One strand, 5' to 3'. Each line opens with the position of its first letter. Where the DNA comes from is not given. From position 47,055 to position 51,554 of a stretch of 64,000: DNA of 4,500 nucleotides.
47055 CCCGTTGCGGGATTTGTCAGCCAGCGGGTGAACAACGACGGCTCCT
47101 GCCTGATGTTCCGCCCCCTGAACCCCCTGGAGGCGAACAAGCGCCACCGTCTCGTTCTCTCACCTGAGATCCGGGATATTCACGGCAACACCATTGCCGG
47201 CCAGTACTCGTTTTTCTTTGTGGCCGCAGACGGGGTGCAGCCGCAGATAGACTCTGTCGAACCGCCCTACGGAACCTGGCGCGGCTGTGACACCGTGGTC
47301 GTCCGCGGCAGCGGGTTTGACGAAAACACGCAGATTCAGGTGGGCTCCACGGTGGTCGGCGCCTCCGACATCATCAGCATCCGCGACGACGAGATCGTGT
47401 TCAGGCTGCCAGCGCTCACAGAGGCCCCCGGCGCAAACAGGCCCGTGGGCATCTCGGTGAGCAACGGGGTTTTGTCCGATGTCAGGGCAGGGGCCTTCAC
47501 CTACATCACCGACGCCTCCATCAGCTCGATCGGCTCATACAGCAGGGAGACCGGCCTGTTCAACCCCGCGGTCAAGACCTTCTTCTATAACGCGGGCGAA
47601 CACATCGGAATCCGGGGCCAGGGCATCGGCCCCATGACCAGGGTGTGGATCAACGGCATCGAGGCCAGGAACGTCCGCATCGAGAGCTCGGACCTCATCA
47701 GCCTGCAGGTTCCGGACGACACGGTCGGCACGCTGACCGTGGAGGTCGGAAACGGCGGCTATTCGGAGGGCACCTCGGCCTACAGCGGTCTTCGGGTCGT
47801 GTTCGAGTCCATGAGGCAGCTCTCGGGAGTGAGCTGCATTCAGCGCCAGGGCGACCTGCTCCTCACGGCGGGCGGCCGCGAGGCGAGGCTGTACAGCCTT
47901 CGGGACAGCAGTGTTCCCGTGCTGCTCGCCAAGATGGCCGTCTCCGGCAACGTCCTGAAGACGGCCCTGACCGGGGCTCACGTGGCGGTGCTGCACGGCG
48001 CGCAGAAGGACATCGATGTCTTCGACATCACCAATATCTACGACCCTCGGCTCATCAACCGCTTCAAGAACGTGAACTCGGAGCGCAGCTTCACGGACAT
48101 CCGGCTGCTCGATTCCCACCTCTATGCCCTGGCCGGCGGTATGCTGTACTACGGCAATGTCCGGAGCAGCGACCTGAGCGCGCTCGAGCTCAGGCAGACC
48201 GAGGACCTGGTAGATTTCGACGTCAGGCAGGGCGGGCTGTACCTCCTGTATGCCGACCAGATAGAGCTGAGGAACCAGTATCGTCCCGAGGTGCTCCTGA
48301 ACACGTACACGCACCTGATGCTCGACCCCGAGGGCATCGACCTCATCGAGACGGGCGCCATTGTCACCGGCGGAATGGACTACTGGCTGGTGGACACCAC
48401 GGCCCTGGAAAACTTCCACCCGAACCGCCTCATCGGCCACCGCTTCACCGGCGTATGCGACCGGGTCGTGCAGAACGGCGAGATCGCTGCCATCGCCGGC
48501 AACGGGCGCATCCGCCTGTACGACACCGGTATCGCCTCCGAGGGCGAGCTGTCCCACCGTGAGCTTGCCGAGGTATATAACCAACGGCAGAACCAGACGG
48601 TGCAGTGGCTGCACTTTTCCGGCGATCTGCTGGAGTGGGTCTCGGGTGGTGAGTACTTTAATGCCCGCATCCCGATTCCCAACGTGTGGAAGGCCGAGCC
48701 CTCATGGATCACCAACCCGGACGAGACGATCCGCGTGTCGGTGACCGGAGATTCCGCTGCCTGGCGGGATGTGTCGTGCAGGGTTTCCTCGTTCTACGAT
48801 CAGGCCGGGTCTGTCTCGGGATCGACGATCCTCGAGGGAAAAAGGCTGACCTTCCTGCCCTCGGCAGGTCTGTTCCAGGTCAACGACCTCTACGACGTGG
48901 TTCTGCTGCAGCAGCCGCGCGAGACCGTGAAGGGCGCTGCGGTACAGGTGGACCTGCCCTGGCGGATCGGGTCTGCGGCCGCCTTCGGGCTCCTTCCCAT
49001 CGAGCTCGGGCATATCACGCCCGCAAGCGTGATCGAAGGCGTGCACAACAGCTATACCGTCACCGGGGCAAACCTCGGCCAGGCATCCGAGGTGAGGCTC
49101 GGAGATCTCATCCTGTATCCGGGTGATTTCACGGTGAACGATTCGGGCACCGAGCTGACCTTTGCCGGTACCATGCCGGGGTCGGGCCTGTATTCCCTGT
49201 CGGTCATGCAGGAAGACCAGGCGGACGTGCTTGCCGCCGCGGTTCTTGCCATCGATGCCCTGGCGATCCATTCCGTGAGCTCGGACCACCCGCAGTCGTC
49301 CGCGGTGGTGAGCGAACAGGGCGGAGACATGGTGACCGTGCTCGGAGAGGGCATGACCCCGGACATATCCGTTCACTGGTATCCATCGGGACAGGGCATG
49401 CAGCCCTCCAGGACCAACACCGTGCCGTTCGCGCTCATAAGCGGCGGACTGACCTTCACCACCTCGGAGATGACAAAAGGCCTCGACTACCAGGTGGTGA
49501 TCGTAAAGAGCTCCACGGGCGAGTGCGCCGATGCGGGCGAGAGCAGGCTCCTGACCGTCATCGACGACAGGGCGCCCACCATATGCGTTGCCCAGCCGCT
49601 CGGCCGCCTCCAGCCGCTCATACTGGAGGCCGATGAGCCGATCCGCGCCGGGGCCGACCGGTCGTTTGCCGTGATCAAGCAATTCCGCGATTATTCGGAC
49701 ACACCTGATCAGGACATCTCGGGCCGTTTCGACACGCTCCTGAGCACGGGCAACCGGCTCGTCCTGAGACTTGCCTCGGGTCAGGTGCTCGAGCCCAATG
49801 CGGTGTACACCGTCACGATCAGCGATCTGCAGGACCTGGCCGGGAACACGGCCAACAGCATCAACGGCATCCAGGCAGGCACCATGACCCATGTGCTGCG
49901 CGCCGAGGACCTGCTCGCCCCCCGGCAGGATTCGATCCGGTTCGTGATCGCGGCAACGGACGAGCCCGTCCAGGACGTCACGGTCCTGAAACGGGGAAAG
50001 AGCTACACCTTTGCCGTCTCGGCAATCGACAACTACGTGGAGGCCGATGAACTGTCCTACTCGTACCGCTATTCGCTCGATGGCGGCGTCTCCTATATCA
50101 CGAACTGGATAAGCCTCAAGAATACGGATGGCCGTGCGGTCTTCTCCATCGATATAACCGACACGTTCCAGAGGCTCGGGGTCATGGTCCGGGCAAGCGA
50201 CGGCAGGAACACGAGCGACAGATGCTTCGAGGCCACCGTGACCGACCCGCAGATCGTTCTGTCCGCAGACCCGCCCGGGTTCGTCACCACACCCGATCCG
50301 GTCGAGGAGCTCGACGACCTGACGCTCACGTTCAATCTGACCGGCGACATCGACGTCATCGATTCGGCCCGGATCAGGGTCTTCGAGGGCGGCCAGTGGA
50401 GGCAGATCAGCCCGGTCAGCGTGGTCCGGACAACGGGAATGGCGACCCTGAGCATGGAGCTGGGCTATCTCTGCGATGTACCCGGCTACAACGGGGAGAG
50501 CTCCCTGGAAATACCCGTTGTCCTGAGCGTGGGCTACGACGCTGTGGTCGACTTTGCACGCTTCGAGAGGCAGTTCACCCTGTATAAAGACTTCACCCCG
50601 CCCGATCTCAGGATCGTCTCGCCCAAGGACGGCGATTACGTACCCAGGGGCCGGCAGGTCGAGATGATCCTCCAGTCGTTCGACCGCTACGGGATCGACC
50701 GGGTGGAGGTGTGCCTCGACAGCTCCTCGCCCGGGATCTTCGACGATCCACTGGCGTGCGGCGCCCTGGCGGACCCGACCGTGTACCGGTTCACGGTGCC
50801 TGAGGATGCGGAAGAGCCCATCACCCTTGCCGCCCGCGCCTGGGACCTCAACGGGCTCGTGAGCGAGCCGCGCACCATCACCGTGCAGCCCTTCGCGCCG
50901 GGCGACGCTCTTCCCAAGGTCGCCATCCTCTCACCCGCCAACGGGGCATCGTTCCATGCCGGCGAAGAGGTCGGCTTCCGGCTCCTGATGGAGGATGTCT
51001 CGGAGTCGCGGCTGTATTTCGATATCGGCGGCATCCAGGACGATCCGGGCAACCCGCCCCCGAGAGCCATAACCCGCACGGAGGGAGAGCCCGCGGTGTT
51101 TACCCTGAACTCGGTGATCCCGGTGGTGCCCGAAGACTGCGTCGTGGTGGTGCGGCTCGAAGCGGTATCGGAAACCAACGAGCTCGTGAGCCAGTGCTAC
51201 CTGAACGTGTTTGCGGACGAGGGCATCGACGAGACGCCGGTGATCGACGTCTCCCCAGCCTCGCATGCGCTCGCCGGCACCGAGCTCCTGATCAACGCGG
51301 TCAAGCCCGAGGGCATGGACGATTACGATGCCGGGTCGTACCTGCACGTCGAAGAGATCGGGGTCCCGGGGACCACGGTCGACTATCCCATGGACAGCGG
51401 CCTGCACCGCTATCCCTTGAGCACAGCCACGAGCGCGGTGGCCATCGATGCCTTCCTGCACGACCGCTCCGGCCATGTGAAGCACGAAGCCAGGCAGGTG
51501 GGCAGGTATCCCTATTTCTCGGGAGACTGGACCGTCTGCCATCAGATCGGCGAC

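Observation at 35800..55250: Unusual architecture: long alternation of LVIVD-type beta-propeller blades with IPT/TIG domains in the giant protein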

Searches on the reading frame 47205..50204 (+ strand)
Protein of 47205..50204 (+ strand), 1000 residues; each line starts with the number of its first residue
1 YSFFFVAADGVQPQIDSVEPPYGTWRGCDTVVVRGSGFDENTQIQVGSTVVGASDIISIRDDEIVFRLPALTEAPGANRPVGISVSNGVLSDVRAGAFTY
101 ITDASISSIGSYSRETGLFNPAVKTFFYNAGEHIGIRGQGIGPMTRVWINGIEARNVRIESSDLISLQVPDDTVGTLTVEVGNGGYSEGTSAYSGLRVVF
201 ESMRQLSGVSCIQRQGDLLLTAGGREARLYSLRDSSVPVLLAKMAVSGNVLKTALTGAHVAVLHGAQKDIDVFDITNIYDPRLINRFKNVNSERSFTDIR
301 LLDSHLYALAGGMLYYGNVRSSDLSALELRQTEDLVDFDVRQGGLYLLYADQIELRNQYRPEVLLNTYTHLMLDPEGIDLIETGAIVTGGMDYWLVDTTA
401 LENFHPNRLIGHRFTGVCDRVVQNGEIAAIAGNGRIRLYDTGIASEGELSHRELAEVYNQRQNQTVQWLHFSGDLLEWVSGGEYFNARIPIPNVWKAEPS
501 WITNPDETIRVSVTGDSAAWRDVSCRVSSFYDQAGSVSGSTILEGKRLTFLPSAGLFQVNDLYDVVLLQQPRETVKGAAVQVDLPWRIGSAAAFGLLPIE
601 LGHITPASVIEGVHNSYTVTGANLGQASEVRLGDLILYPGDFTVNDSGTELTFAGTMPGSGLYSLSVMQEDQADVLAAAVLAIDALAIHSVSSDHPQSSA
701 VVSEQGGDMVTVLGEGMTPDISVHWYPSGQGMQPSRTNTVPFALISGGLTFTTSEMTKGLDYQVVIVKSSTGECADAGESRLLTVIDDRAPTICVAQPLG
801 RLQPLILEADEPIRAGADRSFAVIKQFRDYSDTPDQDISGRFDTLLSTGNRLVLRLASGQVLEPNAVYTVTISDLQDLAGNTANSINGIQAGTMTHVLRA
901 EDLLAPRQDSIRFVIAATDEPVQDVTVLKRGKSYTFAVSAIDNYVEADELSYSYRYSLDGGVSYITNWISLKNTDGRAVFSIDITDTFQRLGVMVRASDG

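Call 6: search_protein_families(library=pfam, proteins=[window:47205-50204:+], max_evalue=0.01)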
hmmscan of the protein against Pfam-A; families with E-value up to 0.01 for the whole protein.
window:47205-50204:+ (1000 aa): 2 families
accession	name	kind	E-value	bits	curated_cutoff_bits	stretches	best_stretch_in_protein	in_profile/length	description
PF01833.30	TIG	-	4.7e-14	52.6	20.9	2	13-92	1-76/84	IPT/TIG domain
PF13205.12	Big_5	-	0.00025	22.2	23.6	1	811-883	31-95/105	Bacterial Ig-like domain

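Call 52: search_protein_families(library=ncbifam, proteins=[window:47205-50204:+], max_evalue=0.01)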
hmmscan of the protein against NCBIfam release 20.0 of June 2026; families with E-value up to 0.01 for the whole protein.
window:47205-50204:+ (1000 aa): 1 family
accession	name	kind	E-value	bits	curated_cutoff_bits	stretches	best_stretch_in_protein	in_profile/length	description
NF058597.1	CoaZ_rpt_PGGG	domain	4.8e-10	39.4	30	0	133-194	21-84/88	choice-of-anchor Z repeating domain-containing protein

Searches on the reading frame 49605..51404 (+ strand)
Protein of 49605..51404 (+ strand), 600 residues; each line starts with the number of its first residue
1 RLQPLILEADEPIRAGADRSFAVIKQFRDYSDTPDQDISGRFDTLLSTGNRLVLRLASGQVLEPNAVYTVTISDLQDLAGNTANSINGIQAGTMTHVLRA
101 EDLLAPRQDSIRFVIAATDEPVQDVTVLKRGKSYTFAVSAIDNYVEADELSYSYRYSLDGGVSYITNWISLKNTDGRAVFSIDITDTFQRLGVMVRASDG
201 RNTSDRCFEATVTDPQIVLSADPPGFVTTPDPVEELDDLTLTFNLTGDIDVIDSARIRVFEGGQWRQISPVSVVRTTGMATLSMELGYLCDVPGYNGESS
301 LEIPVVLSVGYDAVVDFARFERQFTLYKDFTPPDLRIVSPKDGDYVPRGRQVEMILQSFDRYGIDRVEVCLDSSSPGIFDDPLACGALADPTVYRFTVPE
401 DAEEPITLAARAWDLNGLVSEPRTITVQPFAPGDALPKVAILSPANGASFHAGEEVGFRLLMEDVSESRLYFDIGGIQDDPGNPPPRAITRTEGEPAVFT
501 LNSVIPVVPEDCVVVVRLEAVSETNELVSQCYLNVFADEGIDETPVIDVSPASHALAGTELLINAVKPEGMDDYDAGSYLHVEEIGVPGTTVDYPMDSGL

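Call 14: search_protein_families(library=pfam, proteins=[window:49605-51404:+], max_evalue=0.1)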
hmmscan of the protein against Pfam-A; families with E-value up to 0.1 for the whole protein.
window:49605-51404:+ (600 aa): 2 families
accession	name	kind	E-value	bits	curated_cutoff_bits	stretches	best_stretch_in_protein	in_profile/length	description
PF17957.7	Big_7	-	2.6e-07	31.6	24.1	1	333-398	1-44/70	Bacterial Ig domain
PF13205.12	Big_5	-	0.00016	22.8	23.6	1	11-83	31-95/105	Bacterial Ig-like domain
